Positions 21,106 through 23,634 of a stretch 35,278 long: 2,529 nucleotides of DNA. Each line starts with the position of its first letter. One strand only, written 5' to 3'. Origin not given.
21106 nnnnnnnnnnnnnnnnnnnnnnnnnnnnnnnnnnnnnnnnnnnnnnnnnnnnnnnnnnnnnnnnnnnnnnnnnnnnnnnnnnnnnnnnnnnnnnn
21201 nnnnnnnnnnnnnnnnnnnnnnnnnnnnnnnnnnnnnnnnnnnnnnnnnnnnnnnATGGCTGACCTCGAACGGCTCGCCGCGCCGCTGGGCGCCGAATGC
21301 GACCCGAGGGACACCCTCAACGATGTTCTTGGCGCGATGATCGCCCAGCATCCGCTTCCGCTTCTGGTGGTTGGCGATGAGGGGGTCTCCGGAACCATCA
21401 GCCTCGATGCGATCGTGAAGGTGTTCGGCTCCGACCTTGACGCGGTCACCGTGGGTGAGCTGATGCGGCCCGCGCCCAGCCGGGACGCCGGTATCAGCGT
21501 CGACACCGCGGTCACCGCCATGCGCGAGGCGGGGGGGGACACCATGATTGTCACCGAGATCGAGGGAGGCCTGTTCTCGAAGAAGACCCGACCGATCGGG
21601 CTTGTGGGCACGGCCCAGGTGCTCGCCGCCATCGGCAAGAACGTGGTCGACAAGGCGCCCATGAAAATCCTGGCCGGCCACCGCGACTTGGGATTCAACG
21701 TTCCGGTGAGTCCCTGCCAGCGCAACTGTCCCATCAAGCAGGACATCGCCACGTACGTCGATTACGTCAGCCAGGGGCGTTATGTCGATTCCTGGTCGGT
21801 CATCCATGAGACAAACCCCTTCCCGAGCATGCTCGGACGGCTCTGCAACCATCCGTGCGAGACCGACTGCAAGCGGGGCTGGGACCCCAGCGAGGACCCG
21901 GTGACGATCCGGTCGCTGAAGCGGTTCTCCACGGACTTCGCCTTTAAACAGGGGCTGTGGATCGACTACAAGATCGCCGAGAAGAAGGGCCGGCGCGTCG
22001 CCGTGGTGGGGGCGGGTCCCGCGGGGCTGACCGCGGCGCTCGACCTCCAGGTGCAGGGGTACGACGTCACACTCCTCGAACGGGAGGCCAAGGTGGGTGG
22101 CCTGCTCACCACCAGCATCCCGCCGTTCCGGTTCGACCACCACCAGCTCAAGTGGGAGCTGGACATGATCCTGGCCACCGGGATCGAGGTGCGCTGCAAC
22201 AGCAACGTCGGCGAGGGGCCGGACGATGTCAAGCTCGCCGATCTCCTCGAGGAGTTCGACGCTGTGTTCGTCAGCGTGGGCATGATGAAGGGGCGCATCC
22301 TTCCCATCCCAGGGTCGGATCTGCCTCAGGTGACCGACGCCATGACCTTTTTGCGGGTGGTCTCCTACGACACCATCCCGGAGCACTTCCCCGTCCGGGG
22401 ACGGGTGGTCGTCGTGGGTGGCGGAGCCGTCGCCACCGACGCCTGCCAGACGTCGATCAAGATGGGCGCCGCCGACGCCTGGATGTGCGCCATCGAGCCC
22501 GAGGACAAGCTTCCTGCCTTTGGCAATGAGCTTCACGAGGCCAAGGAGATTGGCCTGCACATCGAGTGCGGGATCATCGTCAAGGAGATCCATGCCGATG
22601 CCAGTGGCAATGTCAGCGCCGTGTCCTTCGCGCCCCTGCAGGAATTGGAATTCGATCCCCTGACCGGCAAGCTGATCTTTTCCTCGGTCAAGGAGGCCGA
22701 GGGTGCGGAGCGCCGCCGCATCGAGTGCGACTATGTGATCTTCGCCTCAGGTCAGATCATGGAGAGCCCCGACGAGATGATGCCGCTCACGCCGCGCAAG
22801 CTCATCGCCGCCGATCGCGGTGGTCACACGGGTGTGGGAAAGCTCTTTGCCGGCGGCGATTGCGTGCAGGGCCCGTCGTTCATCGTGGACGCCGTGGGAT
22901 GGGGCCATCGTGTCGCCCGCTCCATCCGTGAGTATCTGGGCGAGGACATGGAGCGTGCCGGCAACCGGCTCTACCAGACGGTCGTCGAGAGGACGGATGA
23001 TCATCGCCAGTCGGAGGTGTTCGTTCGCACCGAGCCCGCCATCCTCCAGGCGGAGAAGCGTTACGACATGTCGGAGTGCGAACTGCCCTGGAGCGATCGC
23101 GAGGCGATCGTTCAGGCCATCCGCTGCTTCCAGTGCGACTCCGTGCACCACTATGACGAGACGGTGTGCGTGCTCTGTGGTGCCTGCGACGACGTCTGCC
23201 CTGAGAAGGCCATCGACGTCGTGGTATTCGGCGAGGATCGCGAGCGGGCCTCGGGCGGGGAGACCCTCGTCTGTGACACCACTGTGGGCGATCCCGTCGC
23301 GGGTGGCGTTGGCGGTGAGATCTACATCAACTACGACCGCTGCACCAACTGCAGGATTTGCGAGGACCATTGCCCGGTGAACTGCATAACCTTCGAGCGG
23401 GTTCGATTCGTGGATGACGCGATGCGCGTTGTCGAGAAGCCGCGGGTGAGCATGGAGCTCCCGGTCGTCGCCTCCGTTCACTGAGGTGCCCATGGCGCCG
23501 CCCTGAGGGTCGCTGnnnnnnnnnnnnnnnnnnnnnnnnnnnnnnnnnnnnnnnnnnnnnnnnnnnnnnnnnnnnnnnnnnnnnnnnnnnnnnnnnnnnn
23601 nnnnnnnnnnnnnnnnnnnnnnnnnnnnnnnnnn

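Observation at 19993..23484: Translationally coupled trio (helical hypothetical, free CBS pair, CBS-fused flavo-ferredoxin enzyme): candidate uncharacterised redox/ligand-sensing module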

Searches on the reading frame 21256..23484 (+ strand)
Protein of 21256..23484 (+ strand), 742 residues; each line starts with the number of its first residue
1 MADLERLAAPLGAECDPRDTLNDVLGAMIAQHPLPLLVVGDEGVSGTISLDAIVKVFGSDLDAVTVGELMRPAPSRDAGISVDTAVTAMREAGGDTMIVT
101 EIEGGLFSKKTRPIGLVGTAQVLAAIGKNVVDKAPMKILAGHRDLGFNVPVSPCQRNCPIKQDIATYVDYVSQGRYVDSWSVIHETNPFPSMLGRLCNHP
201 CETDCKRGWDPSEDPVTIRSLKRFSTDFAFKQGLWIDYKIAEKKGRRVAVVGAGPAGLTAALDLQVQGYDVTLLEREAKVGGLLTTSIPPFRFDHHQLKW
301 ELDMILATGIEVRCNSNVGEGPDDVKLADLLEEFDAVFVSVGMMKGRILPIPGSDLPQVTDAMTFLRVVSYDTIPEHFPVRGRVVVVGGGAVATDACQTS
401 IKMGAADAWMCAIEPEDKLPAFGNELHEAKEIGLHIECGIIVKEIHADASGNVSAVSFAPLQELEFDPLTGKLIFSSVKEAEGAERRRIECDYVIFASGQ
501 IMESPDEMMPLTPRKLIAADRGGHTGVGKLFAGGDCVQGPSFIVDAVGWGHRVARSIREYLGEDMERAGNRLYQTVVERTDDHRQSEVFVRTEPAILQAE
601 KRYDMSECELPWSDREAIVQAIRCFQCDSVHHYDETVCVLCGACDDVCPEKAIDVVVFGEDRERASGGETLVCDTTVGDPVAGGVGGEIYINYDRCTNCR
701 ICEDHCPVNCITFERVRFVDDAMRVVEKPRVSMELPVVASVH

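Call 4: search_protein_families(library=pfam, proteins=[window:21256-23484:+], max_evalue=0.1)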
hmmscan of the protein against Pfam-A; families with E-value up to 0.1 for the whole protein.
window:21256-23484:+ (742 aa): 27 families (the best 25 are shown)
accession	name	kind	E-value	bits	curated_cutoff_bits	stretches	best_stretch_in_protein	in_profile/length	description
PF07992.20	Pyr_redox_2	-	1e-22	81.3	26.1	1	247-548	2-289/291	Pyridine nucleotide-disulphide oxidoreductase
PF14691.11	Fer4_20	-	2.1e-19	69.8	25.8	1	152-233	30-112/113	Dihydroprymidine dehydrogenase domain II, 4Fe-4S cluster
PF00037.32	Fer4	-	9.8e-12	44.6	21.1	2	689-712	1-24/24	4Fe-4S binding domain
PF13450.12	NAD_binding_8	-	1.1e-08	35.7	21.9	1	250-287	1-38/68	NAD(P)-binding Rossmann-like domain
PF12838.12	Fer4_7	-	1.8e-07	32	27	1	638-710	2-52/52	4Fe-4S dicluster domain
PF12831.13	FAD_oxidored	-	3.3e-07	30.4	27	1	248-288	2-42/416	FAD dependent oxidoreductase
PF00070.33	Pyr_redox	-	3.4e-07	31.1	22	1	247-281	1-35/82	Pyridine nucleotide-disulphide oxidoreductase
PF01266.30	DAO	-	9.9e-07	29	27.9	1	247-281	1-35/353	FAD dependent oxidoreductase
PF13237.11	Fer4_10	-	1e-06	29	25.5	2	633-707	4-53/53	4Fe-4S dicluster domain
PF00890.30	FAD_binding_2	-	3.7e-06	26.8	20.4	1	248-284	2-38/414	FAD binding domain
PF13187.11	Fer4_9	-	7.7e-06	26.3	27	1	638-711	2-52/52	4Fe-4S dicluster domain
PF01494.25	FAD_binding_3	-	1.5e-05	24.8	22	1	248-279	4-35/349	FAD binding domain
PF13738.12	Pyr_redox_3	-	2.3e-05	24.2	30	1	250-278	2-31/305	Pyridine nucleotide-disulphide oxidoreductase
PF01593.30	Amino_oxidase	-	4.2e-05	23.4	19.8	1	256-286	2-32/443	Flavin containing amine oxidoreductase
PF03486.20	HI0933_like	-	5.4e-05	23.2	50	1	247-282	2-37/244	HI0933-like protein Rossmann domain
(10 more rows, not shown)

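Call 5: search_protein_families(library=ncbifam, proteins=[window:21256-23484:+], max_evalue=0.1)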
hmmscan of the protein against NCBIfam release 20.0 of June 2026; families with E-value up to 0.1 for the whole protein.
window:21256-23484:+ (742 aa): 165 families (the best 25 are shown)
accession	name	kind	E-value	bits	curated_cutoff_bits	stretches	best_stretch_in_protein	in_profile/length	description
NF009410.0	PRK12771.1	subfamily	2.8e-115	386.1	516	1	151-713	47-562/566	NAD(P)-binding protein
NF009454.0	PRK12814.1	equivalog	2e-74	251.2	916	1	152-631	102-576/657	putative NADPH-dependent glutamate synthase small subunit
TIGR01316.1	gltA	equivalog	3.6e-70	237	471.75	1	151-561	35-449/449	NADPH-dependent glutamate synthase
NF010590.0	PRK13984.1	equivalog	9.7e-69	232.1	946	1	152-563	196-608/611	putative oxidoreductase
NF009414.0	PRK12778.1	equivalog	2.7e-63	214.4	1103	1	148-562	333-750/752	bifunctional dihydroorotate dehydrogenase B NAD binding subunit/NADPH-dependent glutamate synthase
TIGR01317.1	GOGAT_sm_gam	subfamily_domain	5e-61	207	447.7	1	149-562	49-479/485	glutamate synthase small subunit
TIGR03315.1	Se_ygfK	equivalog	1e-59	201.9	835.3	1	150-658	443-907/1012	putative selenate reductase subunit YgfK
TIGR01318.1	gltD_gamma_fam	subfamily_domain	8.2e-59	199.4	482.95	1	152-562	48-466/467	glutamate synthase, small subunit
NF009408.0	PRK12769.1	equivalog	4.3e-54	183.7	1003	1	153-564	235-654/659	formate-dependent uric acid utilization protein AegA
NF009451.0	PRK12809.1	equivalog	2e-45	155.2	1154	1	153-557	218-630/639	formate-dependent uric acid utilization protein YgfT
NF009409.0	PRK12770.1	subfamily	6.4e-45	153.8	343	1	239-566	12-355/360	putative glutamate synthase subunit beta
NF009413.0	PRK12775.1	equivalog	1e-43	149.4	1895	1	154-566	341-759/1006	putative trifunctional 2-polyprenylphenol hydroxylase/glutamate synthase subunit beta/ferritin domain-containing protein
NF045663.1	diclust_near_Sec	equivalog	4.4e-40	137.5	530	2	152-345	18-201/759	pyridine nucleotide-disulfide oxidoreductase/dicluster-binding protein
NF009415.0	PRK12779.1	equivalog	3.9e-33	114.4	1519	1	155-561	211-626/944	putative bifunctional glutamate synthase subunit beta/2-polyprenylphenol hydroxylase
NF045599.1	bili_reduct_long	exception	3e-20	72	750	1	243-504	379-603/641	bilirubin reductase, long form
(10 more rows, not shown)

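Call 7: find_homologous_proteins(query=window:21256-23481:+, max_evalue=1e-10)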
Query window:21256-23481:+ (742 aa): 1772 proteins with E <= 1e-10 among 8000 candidates; the best 120 are listed.
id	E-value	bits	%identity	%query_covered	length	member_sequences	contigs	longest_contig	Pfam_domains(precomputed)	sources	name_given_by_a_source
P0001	0.0e+0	1358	78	100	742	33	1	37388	PF01266.31,PF13450.13,PF14691.12,PF00890.31,PF07992.21,PF00070.34,PF00037.33,PF03486.21,PF12838.13,PF13237.12,PF12831.14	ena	-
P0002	0.0e+0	1356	78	100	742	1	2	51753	PF01266.31,PF13450.13,PF14691.12,PF00890.31,PF07992.21,PF00070.34,PF00037.33,PF12838.13,PF13237.12,PF13187.12,PF12831.14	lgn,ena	-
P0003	0.0e+0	1356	78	100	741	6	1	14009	PF12797.13,PF13450.13,PF14691.12,PF07992.21,PF00070.34,PF00037.33,PF12838.13,PF13237.12,PF13187.12,PF12831.14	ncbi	ncbi:MAG: hypothetical protein NVSMB29_14030 [Candidatus Dormibacteria bacterium]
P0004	0.0e+0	1354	78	100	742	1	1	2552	PF13241.13,PF13450.13,PF07992.21,PF00070.34,PF12838.13,PF12831.14,PF01266.31,PF12797.13,PF14691.12,PF00890.31,PF00037.33,PF13237.12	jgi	jgi:NADPH-dependent glutamate synthase beta subunit-like oxidoreductase/ferredoxin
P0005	0.0e+0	1353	78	99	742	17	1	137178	PF13450.13,PF07992.21,PF00070.34,PF03486.21,PF12838.13,PF12831.14,PF01266.31,PF14691.12,PF00890.31,PF00037.33,PF13237.12,PF13187.12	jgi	jgi:NADPH-dependent glutamate synthase beta subunit-like oxidoreductase/ferredoxin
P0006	0.0e+0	1351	78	100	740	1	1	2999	PF01266.31,PF12797.13,PF13450.13,PF14691.12,PF07992.21,PF00070.34,PF00037.33,PF12838.13,PF13237.12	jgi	-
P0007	0.0e+0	1350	79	100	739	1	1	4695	PF13450.13,PF07992.21,PF00070.34,PF12838.13,PF12831.14,PF01266.31,PF12797.13,PF14691.12,PF00890.31,PF00037.33,PF13237.12,PF13187.12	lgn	-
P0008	0.0e+0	1350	79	100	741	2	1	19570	PF12797.13,PF13450.13,PF14691.12,PF07992.21,PF00070.34,PF00037.33,PF12838.13,PF13237.12,PF12831.14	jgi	-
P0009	0.0e+0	1349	77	100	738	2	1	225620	PF13450.13,PF07992.21,PF00070.34,PF12838.13,PF12831.14,PF01266.31,PF12797.13,PF14691.12,PF00890.31,PF00037.33,PF13237.12,PF13187.12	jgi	jgi:formate dehydrogenase beta subunit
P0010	0.0e+0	1348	77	100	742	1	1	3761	PF01266.31,PF13450.13,PF14691.12,PF07992.21,PF00070.34,PF00037.33,PF03486.21,PF12838.13,PF13237.12,PF13187.12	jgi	jgi:NADPH-dependent glutamate synthase beta subunit-like oxidoreductase/ferredoxin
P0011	0.0e+0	1347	78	100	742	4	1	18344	PF01266.31,PF13450.13,PF14691.12,PF07992.21,PF00070.34,PF00037.33,PF12838.13,PF13237.12,PF13187.12,PF12831.14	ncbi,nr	ncbi:MAG TPA: FAD-dependent oxidoreductase [Candidatus Dormibacteraeota bacterium]|nr:FAD-dependent 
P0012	0.0e+0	1344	78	100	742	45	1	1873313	PF13450.13,PF07992.21,PF00070.34,PF03486.21,PF12838.13,PF12831.14,PF01266.31,PF14691.12,PF00890.31,PF00037.33,PF13237.12,PF13187.12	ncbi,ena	-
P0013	0.0e+0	1344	78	100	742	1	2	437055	PF12797.13,PF13450.13,PF14691.12,PF07992.21,PF00070.34,PF00037.33,PF12838.13,PF13237.12,PF12831.14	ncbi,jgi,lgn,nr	ncbi:MAG TPA: FAD-dependent oxidoreductase [Candidatus Dormibacteraeota bacterium]|jgi:NADPH-depende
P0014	0.0e+0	1343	76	100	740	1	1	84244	PF01266.31,PF13241.13,PF12797.13,PF13450.13,PF14691.12,PF07992.21,PF00070.34,PF00037.33,PF12838.13,PF13237.12,PF12831.14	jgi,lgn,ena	jgi:NADPH-dependent glutamate synthase beta subunit-like oxidoreductase/ferredoxin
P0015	0.0e+0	1343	77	100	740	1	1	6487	PF01266.31,PF12797.13,PF13450.13,PF14691.12,PF07992.21,PF00070.34,PF00037.33,PF12838.13,PF13237.12,PF12831.14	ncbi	ncbi:MAG: FAD-dependent oxidoreductase [Candidatus Dormibacteria bacterium]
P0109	0.0e+0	1205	69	100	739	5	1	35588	PF13450.13,PF07992.21,PF00070.34,PF12838.13,PF01494.26,PF12831.14,PF01266.31,PF12797.13,PF14691.12,PF00890.31,PF00037.33,PF13237.12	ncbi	ncbi:MAG: FAD-dependent oxidoreductase [Candidatus Dormibacteria bacterium]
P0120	2.8e-275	933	58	98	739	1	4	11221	PF12797.13,PF13450.13,PF14691.12,PF07992.21,PF00070.34,PF00037.33,PF12838.13,PF13237.12,PF12831.14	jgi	jgi:formate dehydrogenase beta subunit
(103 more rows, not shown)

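Call 8: find_encoding_contigs(protein=P0012, flank=8000, max_places=2)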
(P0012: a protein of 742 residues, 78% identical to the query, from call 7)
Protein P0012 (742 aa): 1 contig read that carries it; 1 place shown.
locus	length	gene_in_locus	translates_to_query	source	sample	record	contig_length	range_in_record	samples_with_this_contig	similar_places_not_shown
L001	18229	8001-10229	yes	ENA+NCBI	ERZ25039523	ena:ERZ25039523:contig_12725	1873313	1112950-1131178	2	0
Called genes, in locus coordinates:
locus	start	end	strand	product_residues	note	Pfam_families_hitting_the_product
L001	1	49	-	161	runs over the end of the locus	-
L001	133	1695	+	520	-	PF03007:WS_DGAT_cat, PF06974:WS_DGAT_C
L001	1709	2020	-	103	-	-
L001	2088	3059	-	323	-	PF01408:GFO_IDH_MocA, PF22725:GFO_IDH_MocA_C3 (weak)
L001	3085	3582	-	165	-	PF00202:Aminotran_3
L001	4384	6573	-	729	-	PF13520:AA_permease_2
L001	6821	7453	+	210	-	-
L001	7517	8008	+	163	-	PF00571:CBS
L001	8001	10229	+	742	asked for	PF14691:Fer4_20, PF01266:DAO (weak), PF07992:Pyr_redox_2, PF12831:FAD_oxidored (weak), PF13450:NAD_binding_8, PF12838:Fer4_7, PF13187:Fer4_9 (weak), PF00037:Fer4 (weak), +4 more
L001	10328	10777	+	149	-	PF00383:dCMP_cyt_deam_1, PF14437:MafB19-deam, PF14439:Bd3614-deam (weak)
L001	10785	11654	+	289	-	PF02739:5_3_exonuc_N, PF01367:5_3_exonuc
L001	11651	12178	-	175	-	PF13302:Acetyltransf_3, PF13420:Acetyltransf_4 (weak), PF00583:Acetyltransf_1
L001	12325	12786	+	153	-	PF13302:Acetyltransf_3 (weak), PF13420:Acetyltransf_4, PF00583:Acetyltransf_1, PF13508:Acetyltransf_7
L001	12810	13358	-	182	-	PF04978:MST, PF12867:DinB_2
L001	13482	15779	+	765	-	PF00990:GGDEF, PF00563:EAL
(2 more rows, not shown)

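Call 9: find_encoding_contigs(protein=P0109, flank=8000, max_places=2)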
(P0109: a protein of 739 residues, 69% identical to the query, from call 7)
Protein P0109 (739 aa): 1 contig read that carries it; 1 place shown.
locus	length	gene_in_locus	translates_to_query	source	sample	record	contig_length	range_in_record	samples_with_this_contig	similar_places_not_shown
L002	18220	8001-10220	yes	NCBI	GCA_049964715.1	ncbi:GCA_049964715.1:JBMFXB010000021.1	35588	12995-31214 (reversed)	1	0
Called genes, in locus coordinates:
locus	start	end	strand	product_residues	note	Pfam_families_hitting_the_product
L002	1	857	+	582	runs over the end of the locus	PF00890:FAD_binding_2, PF03486:HI0933_like (faint), PF07992:Pyr_redox_2 (faint), PF12831:FAD_oxidored (weak), PF02910:Succ_DH_flav_C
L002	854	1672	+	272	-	PF13085:Fer2_3, PF13183:Fer4_8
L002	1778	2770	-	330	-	PF00056:Ldh_1_N, PF02866:Ldh_1_C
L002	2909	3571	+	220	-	PF00730:HhH-GPD, PF00633:HHH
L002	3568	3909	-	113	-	-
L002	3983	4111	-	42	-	-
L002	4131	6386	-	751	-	PF13520:AA_permease_2, PF02705:K_trans (faint)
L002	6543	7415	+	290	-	-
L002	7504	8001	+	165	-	PF00571:CBS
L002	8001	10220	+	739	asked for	PF14691:Fer4_20, PF01266:DAO (weak), PF07992:Pyr_redox_2, PF12831:FAD_oxidored (weak), PF13450:NAD_binding_8, PF00037:Fer4 (weak), PF12838:Fer4_7, PF13237:Fer4_10 (weak), +5 more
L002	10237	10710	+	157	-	PF00383:dCMP_cyt_deam_1, PF14437:MafB19-deam, PF14439:Bd3614-deam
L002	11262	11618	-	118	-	-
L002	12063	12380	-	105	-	-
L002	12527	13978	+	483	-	PF01546:Peptidase_M20, PF07687:M20_dimer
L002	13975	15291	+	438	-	PF03952:Enolase_N, PF00113:Enolase_C, PF13378:MR_MLE_C (weak)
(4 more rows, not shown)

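Call 10: find_encoding_contigs(protein=P0120, flank=8000, max_places=3)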
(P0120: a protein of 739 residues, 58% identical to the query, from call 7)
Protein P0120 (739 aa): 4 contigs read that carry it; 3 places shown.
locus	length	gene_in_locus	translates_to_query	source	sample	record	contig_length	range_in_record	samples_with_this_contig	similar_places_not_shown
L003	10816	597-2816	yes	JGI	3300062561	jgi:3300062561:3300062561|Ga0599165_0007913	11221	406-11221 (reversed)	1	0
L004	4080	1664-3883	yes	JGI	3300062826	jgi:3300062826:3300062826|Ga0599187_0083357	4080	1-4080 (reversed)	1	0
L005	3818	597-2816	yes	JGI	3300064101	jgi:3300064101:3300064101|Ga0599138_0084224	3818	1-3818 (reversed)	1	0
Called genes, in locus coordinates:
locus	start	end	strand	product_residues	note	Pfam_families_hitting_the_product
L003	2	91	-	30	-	?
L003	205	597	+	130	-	PF00571:CBS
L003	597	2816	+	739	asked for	PF12797:Fer4_2 (faint), PF14691:Fer4_20, PF07992:Pyr_redox_2, PF13450:NAD_binding_8 (weak), PF00037:Fer4 (weak), PF12838:Fer4_7, PF13237:Fer4_10 (weak), PF00037:Fer4 (weak), +2 more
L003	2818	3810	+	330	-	PF01578:Cytochrom_C_asm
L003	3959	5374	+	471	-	PF01523:PmbA_TldD_1st, PF19290:PmbA_TldD_2nd, PF19289:PmbA_TldD_3rd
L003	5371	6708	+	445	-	PF01523:PmbA_TldD_1st, PF19290:PmbA_TldD_2nd, PF19289:PmbA_TldD_3rd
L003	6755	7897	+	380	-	PF07690:MFS_1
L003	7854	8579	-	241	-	-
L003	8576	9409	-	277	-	PF02811:PHP (weak)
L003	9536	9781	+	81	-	-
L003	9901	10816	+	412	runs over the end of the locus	PF02720:DUF222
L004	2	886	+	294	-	?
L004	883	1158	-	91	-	-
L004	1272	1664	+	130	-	PF00571:CBS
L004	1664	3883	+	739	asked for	PF12797:Fer4_2 (faint), PF14691:Fer4_20, PF07992:Pyr_redox_2, PF13450:NAD_binding_8 (weak), PF00037:Fer4 (weak), PF12838:Fer4_7, PF13237:Fer4_10 (weak), PF00037:Fer4 (weak), +2 more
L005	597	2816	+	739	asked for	PF12797:Fer4_2 (faint), PF14691:Fer4_20, PF07992:Pyr_redox_2, PF13450:NAD_binding_8 (weak), PF00037:Fer4 (weak), PF12838:Fer4_7, PF13237:Fer4_10 (weak), PF00037:Fer4 (weak), +2 more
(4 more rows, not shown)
